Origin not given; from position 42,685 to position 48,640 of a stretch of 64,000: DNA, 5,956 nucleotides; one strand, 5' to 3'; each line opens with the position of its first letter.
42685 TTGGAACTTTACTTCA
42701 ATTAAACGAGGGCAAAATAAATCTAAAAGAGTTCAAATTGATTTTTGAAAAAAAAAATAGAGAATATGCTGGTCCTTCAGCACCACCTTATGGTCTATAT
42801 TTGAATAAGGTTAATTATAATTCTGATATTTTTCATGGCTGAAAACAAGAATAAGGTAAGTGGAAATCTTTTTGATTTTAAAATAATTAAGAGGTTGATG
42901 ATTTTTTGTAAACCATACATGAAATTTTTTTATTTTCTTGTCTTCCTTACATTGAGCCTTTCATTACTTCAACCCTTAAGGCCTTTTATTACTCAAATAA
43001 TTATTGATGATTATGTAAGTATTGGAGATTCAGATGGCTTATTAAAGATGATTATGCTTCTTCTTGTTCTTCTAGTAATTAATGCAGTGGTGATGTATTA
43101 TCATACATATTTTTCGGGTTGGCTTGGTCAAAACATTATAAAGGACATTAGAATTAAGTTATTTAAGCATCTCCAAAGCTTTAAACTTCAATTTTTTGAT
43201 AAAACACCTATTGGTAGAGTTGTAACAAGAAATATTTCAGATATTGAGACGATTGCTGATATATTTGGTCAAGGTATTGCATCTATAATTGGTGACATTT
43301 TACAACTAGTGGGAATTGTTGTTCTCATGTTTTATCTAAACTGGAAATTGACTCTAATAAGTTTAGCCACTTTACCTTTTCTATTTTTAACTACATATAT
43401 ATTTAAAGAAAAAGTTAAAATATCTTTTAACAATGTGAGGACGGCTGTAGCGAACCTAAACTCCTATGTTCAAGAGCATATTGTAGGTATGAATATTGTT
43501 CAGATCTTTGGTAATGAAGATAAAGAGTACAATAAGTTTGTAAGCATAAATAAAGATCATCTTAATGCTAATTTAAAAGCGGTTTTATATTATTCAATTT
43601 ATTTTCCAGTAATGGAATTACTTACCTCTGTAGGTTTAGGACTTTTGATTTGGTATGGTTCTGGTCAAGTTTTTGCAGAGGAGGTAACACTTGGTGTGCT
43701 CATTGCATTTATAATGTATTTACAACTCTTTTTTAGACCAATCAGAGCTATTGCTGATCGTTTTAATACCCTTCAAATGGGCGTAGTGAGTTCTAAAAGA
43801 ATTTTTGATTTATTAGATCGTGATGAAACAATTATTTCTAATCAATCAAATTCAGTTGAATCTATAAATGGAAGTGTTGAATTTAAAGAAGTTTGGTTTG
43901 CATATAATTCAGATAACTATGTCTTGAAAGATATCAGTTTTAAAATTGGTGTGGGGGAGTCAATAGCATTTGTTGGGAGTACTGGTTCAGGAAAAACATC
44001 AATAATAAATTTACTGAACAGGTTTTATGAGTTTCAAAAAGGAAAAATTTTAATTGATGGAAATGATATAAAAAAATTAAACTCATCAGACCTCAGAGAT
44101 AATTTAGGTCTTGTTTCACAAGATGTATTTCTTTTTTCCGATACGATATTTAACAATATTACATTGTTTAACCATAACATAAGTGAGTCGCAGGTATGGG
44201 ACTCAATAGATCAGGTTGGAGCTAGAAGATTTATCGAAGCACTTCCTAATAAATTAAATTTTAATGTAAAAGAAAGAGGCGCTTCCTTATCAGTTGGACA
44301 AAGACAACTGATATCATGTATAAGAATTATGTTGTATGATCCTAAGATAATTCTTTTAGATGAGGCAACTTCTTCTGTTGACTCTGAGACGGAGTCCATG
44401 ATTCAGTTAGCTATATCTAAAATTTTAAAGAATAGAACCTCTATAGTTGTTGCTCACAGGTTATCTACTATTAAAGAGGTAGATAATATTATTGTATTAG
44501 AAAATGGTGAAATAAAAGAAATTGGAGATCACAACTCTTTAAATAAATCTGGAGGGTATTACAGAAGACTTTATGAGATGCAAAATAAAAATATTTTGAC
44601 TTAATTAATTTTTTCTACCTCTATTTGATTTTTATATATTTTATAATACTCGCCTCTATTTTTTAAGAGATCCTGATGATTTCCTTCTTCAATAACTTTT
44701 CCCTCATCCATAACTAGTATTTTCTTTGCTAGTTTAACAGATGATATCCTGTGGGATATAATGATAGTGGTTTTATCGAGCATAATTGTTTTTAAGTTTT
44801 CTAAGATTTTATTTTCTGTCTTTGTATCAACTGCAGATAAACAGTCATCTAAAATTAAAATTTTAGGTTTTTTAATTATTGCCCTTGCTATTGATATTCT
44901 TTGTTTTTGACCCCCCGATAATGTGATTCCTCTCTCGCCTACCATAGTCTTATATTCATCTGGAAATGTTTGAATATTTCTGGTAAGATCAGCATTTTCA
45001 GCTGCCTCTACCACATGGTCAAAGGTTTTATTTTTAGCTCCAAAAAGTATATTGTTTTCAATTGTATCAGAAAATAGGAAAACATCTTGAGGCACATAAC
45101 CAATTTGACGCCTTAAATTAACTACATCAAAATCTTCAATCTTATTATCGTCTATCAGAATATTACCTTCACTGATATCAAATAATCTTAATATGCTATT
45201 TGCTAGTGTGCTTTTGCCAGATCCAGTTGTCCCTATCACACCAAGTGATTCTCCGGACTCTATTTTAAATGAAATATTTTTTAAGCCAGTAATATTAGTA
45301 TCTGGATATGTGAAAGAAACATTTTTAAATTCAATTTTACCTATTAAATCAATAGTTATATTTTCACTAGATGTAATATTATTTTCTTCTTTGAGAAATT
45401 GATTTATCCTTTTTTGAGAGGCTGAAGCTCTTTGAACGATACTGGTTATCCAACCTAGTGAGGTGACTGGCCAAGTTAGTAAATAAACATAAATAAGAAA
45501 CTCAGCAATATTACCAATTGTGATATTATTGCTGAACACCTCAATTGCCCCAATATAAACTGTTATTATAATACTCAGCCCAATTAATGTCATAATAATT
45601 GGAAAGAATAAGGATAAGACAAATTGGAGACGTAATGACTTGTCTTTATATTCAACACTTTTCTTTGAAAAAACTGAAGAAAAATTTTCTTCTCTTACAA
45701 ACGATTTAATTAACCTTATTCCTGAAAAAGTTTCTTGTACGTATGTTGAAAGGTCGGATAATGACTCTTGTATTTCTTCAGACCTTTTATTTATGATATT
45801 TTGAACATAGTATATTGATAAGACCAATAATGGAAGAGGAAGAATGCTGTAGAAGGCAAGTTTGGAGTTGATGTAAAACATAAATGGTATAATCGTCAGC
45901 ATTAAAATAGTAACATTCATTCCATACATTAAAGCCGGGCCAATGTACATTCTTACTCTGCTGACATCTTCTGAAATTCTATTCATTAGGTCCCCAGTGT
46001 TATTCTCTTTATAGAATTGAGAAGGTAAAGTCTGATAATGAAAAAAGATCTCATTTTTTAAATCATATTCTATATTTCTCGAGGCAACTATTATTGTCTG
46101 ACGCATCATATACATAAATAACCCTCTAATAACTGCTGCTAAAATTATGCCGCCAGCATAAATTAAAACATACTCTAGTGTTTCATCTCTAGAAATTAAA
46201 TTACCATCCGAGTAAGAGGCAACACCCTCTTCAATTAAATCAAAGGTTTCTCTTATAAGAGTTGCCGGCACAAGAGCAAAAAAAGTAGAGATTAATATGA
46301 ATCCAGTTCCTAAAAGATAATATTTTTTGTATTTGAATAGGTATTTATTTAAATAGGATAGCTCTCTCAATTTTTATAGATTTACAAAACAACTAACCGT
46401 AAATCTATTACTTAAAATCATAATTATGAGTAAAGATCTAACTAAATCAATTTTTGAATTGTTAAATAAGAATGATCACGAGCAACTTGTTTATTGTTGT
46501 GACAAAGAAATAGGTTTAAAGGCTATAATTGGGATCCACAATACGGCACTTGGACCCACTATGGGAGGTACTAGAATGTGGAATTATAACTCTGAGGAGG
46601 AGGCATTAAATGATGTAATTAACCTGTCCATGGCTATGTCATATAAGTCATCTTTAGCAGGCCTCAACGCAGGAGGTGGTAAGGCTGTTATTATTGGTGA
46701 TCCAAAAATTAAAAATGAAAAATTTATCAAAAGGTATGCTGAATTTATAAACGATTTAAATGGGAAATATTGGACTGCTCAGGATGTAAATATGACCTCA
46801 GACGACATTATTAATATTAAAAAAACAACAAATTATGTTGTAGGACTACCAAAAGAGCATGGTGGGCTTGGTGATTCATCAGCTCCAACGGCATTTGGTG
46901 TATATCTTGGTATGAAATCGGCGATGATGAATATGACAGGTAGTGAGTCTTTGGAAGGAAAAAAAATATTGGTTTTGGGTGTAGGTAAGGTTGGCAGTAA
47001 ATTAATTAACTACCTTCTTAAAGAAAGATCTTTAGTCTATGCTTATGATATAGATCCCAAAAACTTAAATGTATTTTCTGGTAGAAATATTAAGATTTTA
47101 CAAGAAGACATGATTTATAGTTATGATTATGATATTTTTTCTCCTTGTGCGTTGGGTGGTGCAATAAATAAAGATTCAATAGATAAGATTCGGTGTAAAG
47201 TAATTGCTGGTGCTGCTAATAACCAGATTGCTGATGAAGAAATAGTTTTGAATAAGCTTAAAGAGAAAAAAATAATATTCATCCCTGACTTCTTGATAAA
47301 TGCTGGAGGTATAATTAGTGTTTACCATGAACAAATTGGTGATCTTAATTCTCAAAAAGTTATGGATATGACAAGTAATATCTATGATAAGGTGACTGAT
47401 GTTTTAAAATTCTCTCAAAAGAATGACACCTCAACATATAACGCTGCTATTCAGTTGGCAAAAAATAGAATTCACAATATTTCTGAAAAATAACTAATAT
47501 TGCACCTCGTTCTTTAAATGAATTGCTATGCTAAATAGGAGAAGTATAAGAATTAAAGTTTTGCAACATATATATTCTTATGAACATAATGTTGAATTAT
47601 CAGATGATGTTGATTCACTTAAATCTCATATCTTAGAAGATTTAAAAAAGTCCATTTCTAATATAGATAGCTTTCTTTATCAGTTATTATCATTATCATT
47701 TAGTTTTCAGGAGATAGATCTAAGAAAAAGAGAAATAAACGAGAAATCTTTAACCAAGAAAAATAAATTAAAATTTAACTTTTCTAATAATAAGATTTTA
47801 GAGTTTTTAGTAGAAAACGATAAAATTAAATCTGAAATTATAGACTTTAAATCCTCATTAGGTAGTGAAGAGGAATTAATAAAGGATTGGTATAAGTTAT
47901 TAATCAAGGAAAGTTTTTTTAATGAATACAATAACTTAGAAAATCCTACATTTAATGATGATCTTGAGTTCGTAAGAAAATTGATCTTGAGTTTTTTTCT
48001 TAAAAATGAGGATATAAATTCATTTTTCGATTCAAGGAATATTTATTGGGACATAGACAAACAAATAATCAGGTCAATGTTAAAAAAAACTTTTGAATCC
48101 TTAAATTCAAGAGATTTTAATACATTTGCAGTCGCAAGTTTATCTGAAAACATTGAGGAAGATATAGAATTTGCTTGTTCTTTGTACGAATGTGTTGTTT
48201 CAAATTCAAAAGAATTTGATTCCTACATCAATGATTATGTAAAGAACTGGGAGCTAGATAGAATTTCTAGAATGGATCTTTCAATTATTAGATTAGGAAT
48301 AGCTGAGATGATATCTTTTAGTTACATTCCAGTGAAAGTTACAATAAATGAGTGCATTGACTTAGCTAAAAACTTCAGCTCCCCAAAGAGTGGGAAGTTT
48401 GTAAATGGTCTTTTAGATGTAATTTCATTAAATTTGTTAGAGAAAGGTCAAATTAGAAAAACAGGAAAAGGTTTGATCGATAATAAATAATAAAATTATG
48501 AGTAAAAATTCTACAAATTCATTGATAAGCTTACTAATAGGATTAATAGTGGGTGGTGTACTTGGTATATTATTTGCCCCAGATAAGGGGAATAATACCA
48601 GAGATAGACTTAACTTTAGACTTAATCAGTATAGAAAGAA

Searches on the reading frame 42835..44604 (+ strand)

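Call 58: search_protein_families(library=pfam, proteins=[window:42835-44604:+], max_evalue=0.00001)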
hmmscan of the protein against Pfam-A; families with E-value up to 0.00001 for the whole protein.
window:42835-44604:+ (589 aa): 2 families
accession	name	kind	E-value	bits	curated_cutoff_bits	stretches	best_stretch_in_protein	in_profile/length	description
PF00664.28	ABC_membrane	-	6.2e-56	190.5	28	1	34-302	3-273/274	ABC transporter transmembrane region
PF00005.33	ABC_tran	-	4.1e-27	95.9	25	1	364-513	1-137/137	ABC transporter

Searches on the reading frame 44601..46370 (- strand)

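Call 58: search_protein_families(library=pfam, proteins=[window:44601-46370:-], max_evalue=0.00001)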
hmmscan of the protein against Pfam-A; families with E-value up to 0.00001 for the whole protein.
window:44601-46370:- (589 aa): 2 families
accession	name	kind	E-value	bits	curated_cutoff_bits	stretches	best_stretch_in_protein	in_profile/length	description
PF00664.28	ABC_membrane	-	1.9e-41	143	28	1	20-302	3-274/274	ABC transporter transmembrane region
PF00005.33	ABC_tran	-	5.3e-33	115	25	1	363-511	1-136/137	ABC transporter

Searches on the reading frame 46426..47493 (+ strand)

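Call 58: search_protein_families(library=pfam, proteins=[window:46426-47493:+], max_evalue=0.00001)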
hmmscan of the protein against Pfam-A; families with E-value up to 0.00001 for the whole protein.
window:46426-47493:+ (355 aa): 2 families
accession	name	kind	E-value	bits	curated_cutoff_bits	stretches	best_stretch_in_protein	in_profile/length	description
PF02812.23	ELFV_dehydrog_N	-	1e-22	80.7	25.3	1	31-136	21-128/129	Glu/Leu/Phe/Val dehydrogenase, dimerisation domain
PF00208.27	ELFV_dehydrog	-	2.8e-19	70.2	23.4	1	219-351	96-235/241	Glutamate/Leucine/Phenylalanine/Valine dehydrogenase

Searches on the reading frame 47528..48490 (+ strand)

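Call 58: search_protein_families(library=pfam, proteins=[window:47528-48490:+], max_evalue=0.00001)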
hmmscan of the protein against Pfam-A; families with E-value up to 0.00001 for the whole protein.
window:47528-48490:+ (320 aa): 1 family
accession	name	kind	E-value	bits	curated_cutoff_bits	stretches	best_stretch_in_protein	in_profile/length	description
PF01029.23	NusB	-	1.7e-25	90.4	23.1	1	207-298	39-130/133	NusB family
